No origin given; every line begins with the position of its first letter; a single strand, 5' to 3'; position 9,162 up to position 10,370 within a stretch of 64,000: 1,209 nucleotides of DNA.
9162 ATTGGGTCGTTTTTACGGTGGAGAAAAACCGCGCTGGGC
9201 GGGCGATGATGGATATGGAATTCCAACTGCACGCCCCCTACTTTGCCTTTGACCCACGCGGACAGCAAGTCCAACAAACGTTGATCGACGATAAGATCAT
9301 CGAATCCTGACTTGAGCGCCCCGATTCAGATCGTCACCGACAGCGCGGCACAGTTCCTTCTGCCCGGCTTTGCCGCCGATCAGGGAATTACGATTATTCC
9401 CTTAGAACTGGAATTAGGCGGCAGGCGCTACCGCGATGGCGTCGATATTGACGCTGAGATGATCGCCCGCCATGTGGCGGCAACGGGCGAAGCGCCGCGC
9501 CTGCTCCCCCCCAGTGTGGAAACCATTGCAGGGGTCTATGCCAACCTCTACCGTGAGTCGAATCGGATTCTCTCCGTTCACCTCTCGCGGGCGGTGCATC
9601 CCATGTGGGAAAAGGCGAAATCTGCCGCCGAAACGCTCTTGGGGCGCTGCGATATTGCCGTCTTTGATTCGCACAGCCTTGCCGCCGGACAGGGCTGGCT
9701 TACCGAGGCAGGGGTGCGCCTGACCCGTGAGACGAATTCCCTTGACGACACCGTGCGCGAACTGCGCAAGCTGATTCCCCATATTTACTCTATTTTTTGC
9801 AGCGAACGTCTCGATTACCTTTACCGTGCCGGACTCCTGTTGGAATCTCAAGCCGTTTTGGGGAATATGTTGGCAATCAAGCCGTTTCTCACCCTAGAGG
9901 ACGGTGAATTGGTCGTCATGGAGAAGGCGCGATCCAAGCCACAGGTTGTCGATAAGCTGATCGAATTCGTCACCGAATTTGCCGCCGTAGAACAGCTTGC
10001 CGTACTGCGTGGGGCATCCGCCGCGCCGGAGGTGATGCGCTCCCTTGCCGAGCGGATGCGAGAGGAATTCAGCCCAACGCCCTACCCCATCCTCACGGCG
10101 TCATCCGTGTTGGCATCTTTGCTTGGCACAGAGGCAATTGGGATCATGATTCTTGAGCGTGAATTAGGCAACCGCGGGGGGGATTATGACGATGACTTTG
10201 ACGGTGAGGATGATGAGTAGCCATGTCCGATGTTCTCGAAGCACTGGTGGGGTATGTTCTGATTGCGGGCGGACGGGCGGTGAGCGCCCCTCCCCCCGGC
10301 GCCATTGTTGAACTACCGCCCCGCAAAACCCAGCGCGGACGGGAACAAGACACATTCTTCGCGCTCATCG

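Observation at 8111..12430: Tightly coupled trio downstream of the RM gene: DnaB C-terminal-domain-only ATPase, DegV, PP2C-like/beta-propeller membrane protein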

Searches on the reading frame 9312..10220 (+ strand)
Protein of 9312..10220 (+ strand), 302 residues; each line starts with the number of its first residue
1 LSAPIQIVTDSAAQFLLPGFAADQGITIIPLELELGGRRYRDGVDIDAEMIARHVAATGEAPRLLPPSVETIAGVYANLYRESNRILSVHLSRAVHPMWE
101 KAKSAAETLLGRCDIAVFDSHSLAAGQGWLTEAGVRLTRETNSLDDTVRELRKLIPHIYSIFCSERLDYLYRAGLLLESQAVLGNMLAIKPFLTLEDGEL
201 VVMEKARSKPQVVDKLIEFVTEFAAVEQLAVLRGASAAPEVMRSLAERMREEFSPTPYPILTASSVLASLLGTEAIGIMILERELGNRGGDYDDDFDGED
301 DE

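Call 7: search_protein_families(library=pfam, proteins=[window:9312-10220:+], max_evalue=0.01)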
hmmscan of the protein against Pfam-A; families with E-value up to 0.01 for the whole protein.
window:9312-10220:+ (302 aa): 1 family
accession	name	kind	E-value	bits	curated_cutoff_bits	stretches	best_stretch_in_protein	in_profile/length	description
PF02645.21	DegV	-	9.1e-55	186.4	27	1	5-282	2-279/280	Uncharacterised protein, DegV family COG1307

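Call 8: search_protein_families(library=ncbifam, proteins=[window:9312-10220:+], max_evalue=0.01)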
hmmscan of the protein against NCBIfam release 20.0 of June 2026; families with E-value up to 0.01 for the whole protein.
window:9312-10220:+ (302 aa): 2 families
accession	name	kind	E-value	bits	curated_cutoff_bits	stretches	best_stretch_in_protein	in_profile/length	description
TIGR00762.1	DegV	domain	3.1e-56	190.6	99.7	1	5-280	1-275/276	DegV family EDD domain-containing protein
NF038249.1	fatty_FakB1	equivalog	1.2e-21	77.1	350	1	5-284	3-283/286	fatty acid kinase binding subunit FakB1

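Call 9: search_protein_families(library=padloc, proteins=[window:9312-10220:+], max_evalue=0.01)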
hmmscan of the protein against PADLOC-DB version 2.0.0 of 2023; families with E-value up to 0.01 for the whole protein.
window:9312-10220:+ (302 aa): 0 families
